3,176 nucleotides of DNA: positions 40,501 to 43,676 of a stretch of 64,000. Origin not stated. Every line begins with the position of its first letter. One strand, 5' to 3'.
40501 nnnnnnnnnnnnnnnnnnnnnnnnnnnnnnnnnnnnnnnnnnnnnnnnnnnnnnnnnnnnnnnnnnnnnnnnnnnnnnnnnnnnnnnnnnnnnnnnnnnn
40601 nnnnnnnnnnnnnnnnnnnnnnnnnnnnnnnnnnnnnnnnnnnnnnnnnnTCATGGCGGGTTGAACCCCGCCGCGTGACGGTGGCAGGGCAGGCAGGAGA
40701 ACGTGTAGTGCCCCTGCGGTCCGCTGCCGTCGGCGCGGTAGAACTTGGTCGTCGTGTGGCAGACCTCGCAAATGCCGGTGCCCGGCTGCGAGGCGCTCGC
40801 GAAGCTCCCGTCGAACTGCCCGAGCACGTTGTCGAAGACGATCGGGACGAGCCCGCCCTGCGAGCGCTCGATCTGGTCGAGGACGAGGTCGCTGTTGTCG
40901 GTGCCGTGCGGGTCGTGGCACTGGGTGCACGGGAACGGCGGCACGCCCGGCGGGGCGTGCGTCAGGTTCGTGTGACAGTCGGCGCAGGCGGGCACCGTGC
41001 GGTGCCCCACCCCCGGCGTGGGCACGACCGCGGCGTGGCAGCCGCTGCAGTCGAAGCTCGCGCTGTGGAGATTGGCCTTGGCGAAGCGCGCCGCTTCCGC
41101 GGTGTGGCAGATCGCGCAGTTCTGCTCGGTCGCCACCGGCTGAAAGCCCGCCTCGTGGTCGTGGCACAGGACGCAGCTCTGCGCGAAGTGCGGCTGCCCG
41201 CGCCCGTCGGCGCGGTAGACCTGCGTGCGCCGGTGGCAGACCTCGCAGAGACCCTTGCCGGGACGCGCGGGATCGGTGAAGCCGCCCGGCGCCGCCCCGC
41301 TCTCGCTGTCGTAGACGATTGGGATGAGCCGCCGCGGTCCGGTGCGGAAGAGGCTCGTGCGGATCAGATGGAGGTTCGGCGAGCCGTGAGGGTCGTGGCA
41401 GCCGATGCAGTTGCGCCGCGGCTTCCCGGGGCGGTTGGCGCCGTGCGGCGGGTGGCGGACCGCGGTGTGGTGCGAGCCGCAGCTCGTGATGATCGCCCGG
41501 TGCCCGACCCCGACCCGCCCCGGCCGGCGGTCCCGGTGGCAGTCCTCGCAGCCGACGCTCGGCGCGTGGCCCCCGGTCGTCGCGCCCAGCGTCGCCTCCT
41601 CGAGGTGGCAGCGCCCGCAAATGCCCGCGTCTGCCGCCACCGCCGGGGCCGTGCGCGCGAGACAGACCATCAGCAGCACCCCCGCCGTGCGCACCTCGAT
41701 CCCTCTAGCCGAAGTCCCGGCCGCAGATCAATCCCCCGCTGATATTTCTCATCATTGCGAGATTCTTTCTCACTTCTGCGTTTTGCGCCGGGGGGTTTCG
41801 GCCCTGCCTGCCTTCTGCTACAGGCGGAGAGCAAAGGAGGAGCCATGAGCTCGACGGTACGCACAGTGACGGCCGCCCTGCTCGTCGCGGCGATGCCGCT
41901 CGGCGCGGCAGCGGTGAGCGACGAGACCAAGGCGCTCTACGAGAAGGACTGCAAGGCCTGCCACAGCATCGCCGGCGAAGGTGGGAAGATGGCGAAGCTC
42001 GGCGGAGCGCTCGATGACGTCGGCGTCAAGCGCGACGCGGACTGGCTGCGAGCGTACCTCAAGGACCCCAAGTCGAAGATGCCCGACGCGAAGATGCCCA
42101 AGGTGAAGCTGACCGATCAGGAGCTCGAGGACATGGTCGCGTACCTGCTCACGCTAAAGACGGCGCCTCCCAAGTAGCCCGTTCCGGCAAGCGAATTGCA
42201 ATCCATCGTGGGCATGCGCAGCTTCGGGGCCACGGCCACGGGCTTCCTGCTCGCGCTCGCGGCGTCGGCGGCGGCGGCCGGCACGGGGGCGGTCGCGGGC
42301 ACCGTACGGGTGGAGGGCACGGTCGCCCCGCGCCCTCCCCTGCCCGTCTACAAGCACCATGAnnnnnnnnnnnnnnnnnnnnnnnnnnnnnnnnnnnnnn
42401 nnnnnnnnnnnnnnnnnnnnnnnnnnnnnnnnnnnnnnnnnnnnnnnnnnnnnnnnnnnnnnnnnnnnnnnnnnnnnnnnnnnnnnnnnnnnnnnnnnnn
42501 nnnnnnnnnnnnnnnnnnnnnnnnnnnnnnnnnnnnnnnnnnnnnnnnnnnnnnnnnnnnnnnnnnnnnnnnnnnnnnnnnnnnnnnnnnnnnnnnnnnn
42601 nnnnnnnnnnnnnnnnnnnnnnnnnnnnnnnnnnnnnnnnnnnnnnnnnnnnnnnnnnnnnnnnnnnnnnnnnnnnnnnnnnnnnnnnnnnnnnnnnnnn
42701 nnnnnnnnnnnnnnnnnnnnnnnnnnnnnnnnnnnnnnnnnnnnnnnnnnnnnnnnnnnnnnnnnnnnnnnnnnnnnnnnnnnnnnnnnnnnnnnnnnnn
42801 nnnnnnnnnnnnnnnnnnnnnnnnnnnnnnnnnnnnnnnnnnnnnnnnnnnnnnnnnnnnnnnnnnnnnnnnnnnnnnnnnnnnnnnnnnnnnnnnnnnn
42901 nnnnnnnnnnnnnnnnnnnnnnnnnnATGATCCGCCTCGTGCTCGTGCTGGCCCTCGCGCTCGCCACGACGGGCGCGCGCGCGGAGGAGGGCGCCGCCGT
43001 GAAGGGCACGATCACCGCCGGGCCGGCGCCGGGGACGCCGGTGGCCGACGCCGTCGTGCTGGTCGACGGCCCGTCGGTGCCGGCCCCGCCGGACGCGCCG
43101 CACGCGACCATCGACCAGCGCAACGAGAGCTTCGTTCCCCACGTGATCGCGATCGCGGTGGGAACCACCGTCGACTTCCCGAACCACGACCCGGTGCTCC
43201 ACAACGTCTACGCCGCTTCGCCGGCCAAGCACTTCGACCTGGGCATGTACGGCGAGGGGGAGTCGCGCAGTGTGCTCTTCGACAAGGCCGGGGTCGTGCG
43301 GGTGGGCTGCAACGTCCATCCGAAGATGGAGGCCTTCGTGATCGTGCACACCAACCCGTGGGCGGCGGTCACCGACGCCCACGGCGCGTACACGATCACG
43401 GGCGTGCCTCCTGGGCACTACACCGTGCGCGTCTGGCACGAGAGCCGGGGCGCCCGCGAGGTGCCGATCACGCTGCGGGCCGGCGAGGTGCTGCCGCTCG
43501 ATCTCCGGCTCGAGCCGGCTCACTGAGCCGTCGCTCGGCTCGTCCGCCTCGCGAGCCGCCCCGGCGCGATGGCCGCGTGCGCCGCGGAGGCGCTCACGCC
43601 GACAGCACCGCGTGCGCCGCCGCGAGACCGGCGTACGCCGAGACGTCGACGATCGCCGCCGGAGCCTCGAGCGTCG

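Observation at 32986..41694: Eight-gene fused operon: porin-cytochrome conduit + Rieske/cytochrome b + membrane multiheme cytochromes + dihaem cyt b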

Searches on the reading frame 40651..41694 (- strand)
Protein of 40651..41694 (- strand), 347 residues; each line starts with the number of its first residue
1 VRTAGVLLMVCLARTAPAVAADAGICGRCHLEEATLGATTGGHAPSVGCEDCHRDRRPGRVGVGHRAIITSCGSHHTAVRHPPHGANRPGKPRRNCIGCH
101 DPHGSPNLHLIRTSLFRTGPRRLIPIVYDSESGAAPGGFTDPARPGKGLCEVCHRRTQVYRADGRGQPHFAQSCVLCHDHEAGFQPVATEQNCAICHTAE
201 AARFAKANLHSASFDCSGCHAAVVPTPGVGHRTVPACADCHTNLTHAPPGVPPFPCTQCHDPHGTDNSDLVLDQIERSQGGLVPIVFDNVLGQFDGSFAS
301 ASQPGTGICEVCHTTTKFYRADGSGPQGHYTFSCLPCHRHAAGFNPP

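Call 5: search_protein_families(library=pfam, proteins=[window:40651-41694:-], max_evalue=0.01)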
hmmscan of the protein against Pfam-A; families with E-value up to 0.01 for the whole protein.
window:40651-41694:- (347 aa): 2 families
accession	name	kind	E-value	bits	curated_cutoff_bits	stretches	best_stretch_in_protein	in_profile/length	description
PF14522.11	Cytochrome_C7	-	2.6e-12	46.8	24.8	1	148-198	14-67/67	Cytochrome c7 and related cytochrome c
PF09699.15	Paired_CXXCH_1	-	4.5e-08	33.1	20.6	2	256-271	9-24/41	Doubled CXXCH motif (Paired_CXXCH_1)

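Call 6: search_protein_families(library=ncbifam, proteins=[window:40651-41694:-], max_evalue=0.01)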
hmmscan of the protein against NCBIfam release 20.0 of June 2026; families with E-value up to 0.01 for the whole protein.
window:40651-41694:- (347 aa): 4 families
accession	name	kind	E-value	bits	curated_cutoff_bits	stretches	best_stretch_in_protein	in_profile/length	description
TIGR03508.1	decahem_SO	subfamily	2.3e-15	56.8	192.2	2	147-274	70-210/258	DmsE family decaheme c-type cytochrome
TIGR01905.1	paired_CXXCH_1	subfamily_domain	1.4e-07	31.3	25.2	2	256-274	9-27/41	doubled CXXCH domain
TIGR03153.1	cytochr_NrfH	equivalog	0.0022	18.1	134.2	1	7-56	12-62/138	cytochrome c nitrite reductase small subunit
NF045713.1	CxxCH_16_HmcA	equivalog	0.0045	15.6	400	1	145-281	130-275/541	sulfate respiration complex hexadecaheme cytochrome HmcA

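Call 38: search_solved_structures(query=window:40651-41694:-, max_evalue=1)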
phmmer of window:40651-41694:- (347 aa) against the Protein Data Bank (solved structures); distinct sequences matched with E-value up to 1: 2.
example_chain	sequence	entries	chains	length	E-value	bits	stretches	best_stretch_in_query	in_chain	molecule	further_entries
1m1p_A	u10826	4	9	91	0.35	13.3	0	42-101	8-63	Small tetraheme cytochrome c | Periplasmic tetraheme cytochrome c CctA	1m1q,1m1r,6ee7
6lod_A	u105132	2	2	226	0.58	12.6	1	65-181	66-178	MULTIHEME_CYTC domain-containing protein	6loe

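Call 60: find_homologous_proteins(query=window:40651-41694:-, max_evalue=0.00001)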
Query window:40651-41694:- (347 aa): 287 proteins with E <= 0.00001 among 6367 candidates; the best 120 are listed.
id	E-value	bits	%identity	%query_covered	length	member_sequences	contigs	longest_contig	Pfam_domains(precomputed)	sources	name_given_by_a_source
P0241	2.4e-240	815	100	100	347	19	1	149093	PF09699.16,PF14522.12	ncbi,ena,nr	ncbi:MAG TPA: hypothetical protein VKW76_04560 [Candidatus Binatia bacterium]|nr:hypothetical protei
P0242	5.7e-181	620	58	97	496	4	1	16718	PF09699.16,PF14537.12,PF14522.12,PF22113.2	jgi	jgi:predicted CXXCH cytochrome family protein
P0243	1.2e-165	570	58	94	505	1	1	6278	PF09699.16,PF14537.12,PF14522.12,PF22113.2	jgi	jgi:hypothetical protein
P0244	3.6e-162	558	55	94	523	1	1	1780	PF09699.16,PF22113.2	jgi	jgi:predicted CXXCH cytochrome family protein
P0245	1.1e-160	553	51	98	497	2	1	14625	PF09699.16,PF14537.12,PF14522.12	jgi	-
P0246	9.4e-159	547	52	94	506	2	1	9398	PF09699.16,PF14537.12,PF02085.22,PF14522.12,PF22113.2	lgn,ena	-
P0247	1.8e-155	536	51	94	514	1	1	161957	PF09699.16,PF14537.12,PF14522.12,PF22113.2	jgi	-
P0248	6.0e-154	531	51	95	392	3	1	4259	PF09699.16,PF14522.12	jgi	jgi:predicted CXXCH cytochrome family protein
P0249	1.5e-152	526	53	94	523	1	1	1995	PF09699.16,PF14537.12,PF14522.12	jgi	-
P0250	1.1e-135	471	62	99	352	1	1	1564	PF09699.16,PF14522.12,PF22113.2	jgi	jgi:predicted CXXCH cytochrome family protein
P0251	2.4e-134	467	62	99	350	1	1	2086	PF09699.16,PF14537.12,PF14522.12,PF22113.2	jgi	jgi:predicted CXXCH cytochrome family protein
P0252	8.5e-134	465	64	94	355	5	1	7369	PF09699.16,PF14522.12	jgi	jgi:predicted CXXCH cytochrome family protein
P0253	1.5e-133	464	62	99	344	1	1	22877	PF09699.16,PF14522.12,PF22113.2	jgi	jgi:predicted CXXCH cytochrome family protein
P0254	9.9e-133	461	61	99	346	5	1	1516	PF09699.16,PF14522.12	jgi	-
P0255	3.0e-132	460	63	94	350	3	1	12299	PF09699.16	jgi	jgi:predicted CXXCH cytochrome family protein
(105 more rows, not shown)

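Call 69: predict_structure(alignment_id=A3)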
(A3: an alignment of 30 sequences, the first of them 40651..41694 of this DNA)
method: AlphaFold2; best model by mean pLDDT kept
length: 347 residues; sequences in the alignment: 30
mean_pLDDT: 74.6   pTM: 0.62
mean pLDDT of the five models: 74.6, 59.0, 44.6, 40.6, 38.7
residues with pLDDT >= 90: 24; 70-90: 206; 50-70: 93; < 50: 24
segments of 3 or more residues with pLDDT < 50: 13-22, 84-93
pLDDT, mean of each block of 10 residues (from residue 1): 53 44 69 84 73 70 68 65 48 66 88 75 85 87 84 73 67 77 72 82 83 82 59 72 69 81 89 85 89 89 87 79 71 79 63
secondary structure, 60 per line:
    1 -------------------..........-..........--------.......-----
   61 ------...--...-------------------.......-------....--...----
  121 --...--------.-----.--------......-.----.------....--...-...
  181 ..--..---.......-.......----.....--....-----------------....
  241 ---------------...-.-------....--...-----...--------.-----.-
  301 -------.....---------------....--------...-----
elements in order: H20-29 H31-40 H49-52 E53-55 E67-69 H94-99 E114-116 E123-125 H149-154 H168-171 H190-196 H198-204 H209-213 H216-219 H237-240 E274-276 E282-284 H308-312 H328-331

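Call 71: fold_search(model_id=the predicted structure, library=pdb)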
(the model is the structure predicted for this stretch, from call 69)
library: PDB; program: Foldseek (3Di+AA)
matches with E <= 10: 4; with E <= 0.001: 0
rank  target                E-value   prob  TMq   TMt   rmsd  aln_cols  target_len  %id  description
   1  6r2q_A                9.4e-02  0.41  0.25  0.31  10.0       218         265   22  Structure of the Mtr complex (released 2020-04-22)
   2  8rv0                  3.1e+00  0.01  0.12  0.09  26.4       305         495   14  Crystal structure of octaheme nitrite reductase from Trichlorobacter ammonificans in complex with nitrite (released 2024-03-27)
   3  6t5e                  3.5e+00  0.03  0.11  0.10   8.8        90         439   22  Hydroxylamine Oxidoreductase from Brocadia fulgida (released 2020-11-18)
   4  6qvm_A                6.2e+00  0.01  0.10  0.06  13.2       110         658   16  Undecaheme cytochrome from S-layer of Carboxydothermus ferrireducens (released 2020-03-25)

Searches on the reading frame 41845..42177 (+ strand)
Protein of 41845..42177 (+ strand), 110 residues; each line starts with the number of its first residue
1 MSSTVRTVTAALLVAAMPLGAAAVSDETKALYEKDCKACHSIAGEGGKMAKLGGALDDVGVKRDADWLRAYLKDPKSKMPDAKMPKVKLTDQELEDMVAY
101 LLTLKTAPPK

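Call 41: search_protein_families(library=pfam, proteins=[window:41845-42177:+], max_evalue=0.001)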
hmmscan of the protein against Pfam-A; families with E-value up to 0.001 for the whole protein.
window:41845-42177:+ (110 aa): 3 families
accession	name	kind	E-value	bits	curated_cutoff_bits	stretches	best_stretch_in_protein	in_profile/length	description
PF00034.26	Cytochrom_C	-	6.5e-13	50.3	21.3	1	27-105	3-90/90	Cytochrome c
PF13442.11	Cytochrome_CBB3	-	4.7e-10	40.1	27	1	27-101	5-68/68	Cytochrome C oxidase, cbb3-type, subunit III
PF02433.20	FixO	-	0.00063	19.7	29.6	0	53-93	103-143/219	Cytochrome C oxidase, mono-heme subunit/FixO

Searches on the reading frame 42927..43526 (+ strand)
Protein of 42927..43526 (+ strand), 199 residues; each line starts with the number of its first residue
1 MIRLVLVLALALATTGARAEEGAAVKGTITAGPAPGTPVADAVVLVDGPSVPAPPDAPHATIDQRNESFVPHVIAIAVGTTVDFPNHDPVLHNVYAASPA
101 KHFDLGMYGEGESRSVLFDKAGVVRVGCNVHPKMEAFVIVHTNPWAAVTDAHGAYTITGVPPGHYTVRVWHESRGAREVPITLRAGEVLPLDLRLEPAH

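Call 41: search_protein_families(library=pfam, proteins=[window:42927-43526:+], max_evalue=0.001)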
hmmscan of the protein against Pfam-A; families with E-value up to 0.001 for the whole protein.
window:42927-43526:+ (199 aa): 4 families
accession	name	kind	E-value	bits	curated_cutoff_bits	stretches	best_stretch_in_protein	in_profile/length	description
PF13620.12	CarboxypepD_reg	-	4.4e-12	46.6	32.3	1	138-196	19-82/82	Carboxypeptidase regulatory-like domain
PF13715.12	CarbopepD_reg_2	-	1.4e-05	25.5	32.2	1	136-197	17-78/88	CarboxypepD_reg-like domain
PF00127.26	Copper-bind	-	0.0004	21.2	21.2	0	62-140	7-98/99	Copper binding proteins, plastocyanin/azurin family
PF14686.12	fn3_3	-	0.00095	19.3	24.4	0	147-172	29-54/75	Polysaccharide lyase family 4, domain II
